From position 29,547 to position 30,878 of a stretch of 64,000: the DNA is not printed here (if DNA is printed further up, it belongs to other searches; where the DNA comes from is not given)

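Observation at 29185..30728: Translationally coupled NrfH/NapC-like pentahaem membrane cytochrome and an unusually compact octahaem cytochrome c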

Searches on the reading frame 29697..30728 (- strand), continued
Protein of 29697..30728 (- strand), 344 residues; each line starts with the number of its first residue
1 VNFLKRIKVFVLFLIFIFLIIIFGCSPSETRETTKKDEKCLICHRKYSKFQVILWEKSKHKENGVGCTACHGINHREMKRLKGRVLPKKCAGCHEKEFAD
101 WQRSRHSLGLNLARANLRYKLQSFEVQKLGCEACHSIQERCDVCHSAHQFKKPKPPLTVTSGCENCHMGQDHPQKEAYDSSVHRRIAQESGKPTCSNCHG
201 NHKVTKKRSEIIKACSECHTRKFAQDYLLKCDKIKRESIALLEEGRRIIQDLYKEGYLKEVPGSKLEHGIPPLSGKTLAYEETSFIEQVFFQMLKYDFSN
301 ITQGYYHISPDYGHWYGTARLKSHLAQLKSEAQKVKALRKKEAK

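Call 45: search_solved_structures(query=P0097, max_evalue=1e-10, show_alignments=5)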
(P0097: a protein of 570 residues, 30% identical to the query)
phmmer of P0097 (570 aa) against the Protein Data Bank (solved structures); distinct sequences matched with E-value up to 1e-10: 8.
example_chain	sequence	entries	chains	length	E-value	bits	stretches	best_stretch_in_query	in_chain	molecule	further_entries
6hif_G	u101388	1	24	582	0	1104.1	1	1-567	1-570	Hydrazine dehydrogenase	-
4n4j_A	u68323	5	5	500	7.1e-113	381.3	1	40-513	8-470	hydroxylamine oxidoreductase | Similar to hydroxylamine oxidoreductase hao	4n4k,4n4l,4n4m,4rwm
6t5e_A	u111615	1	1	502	3.6e-110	372.3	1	41-512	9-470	Hydroxylamine oxidoreductase-like protein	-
6m0p_A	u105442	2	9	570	3e-38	134.7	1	147-382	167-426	Aerobic hydroxylamine oxidoreductase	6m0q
4fas_A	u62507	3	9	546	4.7e-38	134.1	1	147-382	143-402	Hydroxylamine oxidoreductase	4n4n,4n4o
1fgj_A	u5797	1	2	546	9e-38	133.1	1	147-382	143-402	HYDROXYLAMINE OXIDOREDUCTASE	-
6h5l_A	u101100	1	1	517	4.6e-37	130.8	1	71-304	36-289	Similar to hydroxylamine oxidoreductase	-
4qo5_A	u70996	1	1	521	2.8e-12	48.9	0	224-394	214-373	Hypothetical multiheme protein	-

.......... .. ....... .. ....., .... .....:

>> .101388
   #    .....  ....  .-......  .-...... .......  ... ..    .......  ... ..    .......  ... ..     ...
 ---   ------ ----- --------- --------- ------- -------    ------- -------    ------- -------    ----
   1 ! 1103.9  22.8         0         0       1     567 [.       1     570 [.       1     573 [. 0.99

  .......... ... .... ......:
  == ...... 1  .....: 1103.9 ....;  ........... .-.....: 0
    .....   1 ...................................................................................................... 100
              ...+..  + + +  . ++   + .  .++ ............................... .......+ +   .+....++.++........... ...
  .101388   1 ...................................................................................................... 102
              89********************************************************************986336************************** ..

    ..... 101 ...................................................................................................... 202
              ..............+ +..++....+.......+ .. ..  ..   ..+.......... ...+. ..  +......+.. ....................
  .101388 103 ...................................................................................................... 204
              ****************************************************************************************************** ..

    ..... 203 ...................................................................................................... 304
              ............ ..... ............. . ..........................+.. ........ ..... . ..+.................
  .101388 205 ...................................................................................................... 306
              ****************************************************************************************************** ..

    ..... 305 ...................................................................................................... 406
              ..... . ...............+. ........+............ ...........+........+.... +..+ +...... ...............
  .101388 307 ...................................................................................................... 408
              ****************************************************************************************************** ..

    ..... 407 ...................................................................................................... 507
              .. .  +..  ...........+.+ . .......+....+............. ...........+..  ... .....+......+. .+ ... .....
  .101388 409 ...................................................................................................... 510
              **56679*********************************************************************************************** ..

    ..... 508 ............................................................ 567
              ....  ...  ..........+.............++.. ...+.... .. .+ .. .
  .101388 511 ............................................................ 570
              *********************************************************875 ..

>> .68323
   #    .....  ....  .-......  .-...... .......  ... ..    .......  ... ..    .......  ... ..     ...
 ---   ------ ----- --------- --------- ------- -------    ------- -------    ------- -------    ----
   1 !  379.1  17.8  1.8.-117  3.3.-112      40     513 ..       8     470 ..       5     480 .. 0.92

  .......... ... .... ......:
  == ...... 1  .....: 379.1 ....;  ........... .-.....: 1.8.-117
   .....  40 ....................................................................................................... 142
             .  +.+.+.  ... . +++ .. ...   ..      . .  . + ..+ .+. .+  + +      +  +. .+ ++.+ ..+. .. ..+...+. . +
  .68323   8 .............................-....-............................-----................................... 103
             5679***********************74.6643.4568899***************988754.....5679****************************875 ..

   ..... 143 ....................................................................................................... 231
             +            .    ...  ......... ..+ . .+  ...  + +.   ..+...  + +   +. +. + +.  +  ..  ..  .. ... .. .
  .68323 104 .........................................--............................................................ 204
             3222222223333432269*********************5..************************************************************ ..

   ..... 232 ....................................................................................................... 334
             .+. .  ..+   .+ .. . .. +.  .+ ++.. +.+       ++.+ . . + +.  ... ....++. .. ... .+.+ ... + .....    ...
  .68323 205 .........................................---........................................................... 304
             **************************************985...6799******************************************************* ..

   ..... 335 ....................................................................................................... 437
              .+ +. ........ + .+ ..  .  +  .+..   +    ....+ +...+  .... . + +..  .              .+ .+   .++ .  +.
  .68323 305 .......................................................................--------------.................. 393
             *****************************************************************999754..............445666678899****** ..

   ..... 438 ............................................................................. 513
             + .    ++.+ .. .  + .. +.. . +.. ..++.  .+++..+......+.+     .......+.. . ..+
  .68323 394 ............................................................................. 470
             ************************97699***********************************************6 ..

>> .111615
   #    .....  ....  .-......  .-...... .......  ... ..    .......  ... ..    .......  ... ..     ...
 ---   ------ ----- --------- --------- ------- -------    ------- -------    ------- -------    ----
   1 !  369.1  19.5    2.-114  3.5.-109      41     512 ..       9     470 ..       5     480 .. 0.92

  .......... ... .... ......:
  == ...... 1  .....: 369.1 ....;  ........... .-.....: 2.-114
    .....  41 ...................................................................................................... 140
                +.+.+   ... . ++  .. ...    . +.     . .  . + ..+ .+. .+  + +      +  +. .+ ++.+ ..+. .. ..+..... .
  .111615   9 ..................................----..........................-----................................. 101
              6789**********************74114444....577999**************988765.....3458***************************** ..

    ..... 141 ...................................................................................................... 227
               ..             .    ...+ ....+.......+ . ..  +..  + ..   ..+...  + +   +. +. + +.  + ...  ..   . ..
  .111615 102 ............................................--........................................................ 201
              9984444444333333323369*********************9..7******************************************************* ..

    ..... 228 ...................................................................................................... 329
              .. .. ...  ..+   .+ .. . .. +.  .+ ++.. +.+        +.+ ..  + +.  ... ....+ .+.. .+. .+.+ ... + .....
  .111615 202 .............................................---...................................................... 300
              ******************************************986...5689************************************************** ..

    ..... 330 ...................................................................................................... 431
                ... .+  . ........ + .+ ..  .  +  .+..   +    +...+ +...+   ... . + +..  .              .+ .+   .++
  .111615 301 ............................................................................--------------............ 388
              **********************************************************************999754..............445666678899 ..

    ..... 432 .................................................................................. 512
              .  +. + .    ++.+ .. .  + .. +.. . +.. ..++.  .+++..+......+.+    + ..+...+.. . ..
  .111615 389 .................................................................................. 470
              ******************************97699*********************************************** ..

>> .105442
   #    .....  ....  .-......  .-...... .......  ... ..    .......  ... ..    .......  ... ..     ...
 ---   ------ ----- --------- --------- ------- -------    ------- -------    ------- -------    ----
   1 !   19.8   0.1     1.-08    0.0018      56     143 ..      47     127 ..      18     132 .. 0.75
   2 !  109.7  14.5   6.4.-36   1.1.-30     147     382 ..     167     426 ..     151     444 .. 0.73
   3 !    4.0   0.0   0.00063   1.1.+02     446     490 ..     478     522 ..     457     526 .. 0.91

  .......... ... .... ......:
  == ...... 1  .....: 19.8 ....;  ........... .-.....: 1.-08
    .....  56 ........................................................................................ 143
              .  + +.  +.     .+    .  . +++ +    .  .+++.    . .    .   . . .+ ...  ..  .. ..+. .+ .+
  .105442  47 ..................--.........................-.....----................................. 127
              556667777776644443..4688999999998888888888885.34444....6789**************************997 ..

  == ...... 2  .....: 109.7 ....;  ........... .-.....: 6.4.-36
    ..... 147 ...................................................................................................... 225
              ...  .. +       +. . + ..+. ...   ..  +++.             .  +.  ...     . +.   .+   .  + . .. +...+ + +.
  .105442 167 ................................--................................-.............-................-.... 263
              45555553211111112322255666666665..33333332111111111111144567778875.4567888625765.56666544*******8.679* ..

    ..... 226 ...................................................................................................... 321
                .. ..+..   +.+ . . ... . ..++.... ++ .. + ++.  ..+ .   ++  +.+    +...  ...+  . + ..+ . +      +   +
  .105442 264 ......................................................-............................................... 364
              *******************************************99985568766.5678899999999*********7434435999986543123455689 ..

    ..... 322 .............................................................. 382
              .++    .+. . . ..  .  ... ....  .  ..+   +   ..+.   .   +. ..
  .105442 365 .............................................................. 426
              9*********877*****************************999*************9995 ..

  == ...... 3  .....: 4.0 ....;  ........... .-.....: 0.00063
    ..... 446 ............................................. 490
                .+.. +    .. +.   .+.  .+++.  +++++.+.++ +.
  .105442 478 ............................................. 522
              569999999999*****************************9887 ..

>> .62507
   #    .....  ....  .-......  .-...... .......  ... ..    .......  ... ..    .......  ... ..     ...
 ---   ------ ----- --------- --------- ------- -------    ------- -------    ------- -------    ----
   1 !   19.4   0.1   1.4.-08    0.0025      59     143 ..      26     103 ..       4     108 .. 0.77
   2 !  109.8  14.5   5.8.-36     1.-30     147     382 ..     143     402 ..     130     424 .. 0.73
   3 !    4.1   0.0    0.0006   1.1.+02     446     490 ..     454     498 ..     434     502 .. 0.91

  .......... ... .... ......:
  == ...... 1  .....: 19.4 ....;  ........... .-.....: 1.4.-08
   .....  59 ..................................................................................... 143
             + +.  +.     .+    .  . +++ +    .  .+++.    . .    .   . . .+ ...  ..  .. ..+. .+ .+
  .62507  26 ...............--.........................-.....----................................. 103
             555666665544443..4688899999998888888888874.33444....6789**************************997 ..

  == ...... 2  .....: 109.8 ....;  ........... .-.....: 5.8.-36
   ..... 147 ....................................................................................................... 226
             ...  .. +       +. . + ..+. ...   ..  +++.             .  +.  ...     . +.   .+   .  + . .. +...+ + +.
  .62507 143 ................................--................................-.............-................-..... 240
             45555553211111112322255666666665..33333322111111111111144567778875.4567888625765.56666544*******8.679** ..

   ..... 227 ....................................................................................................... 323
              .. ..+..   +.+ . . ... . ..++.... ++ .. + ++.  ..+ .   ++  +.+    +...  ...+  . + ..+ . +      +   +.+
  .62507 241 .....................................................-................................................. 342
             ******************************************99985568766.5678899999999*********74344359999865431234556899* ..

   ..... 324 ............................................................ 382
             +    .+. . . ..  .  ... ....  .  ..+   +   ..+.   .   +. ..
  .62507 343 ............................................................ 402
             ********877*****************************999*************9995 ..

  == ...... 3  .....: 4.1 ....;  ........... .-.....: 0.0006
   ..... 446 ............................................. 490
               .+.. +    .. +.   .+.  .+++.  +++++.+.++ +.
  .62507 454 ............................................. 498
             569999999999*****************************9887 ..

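Call 65: find_related_loci(query=A5, collection=metagenome_contigs, flank=5000)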
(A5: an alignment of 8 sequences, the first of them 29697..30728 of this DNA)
Query A5 (344 aa) in metagenome_contigs; peptide patterns used: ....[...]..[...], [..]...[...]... (x = any residue, [..] = any of these).
600 stretches matched a pattern (row limit reached: there are more); 590 encode a relative of the query (tblastn E <= 1e-3); the best 80 are kept; 80 distinct loci.
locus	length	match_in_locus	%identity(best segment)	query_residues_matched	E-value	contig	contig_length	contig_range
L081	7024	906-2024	34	3-336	4e-69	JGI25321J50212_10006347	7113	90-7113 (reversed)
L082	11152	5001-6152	33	4-343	4e-63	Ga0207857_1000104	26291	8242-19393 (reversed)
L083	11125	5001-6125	32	9-336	1e-61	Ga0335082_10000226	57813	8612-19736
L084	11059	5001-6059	33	38-336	2e-61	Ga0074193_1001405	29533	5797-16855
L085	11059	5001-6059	34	38-336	2e-59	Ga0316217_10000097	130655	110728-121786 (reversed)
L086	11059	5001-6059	33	38-336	3e-56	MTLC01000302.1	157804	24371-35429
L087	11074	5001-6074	32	38-341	3e-56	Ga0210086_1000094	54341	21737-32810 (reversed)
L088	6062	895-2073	31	7-341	2e-55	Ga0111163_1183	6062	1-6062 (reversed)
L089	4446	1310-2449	29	12-341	5e-53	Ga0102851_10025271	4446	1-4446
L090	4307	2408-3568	30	4-344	4e-53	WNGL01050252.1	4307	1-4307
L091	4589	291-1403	31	16-335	3e-53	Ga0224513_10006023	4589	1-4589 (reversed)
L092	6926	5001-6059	30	37-335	9e-53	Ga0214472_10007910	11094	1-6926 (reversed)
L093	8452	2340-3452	31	16-335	4e-52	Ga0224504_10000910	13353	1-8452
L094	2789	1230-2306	31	33-338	2e-51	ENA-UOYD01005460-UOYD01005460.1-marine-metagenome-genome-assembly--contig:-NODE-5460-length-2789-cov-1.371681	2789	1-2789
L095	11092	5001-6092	31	28-332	4e-49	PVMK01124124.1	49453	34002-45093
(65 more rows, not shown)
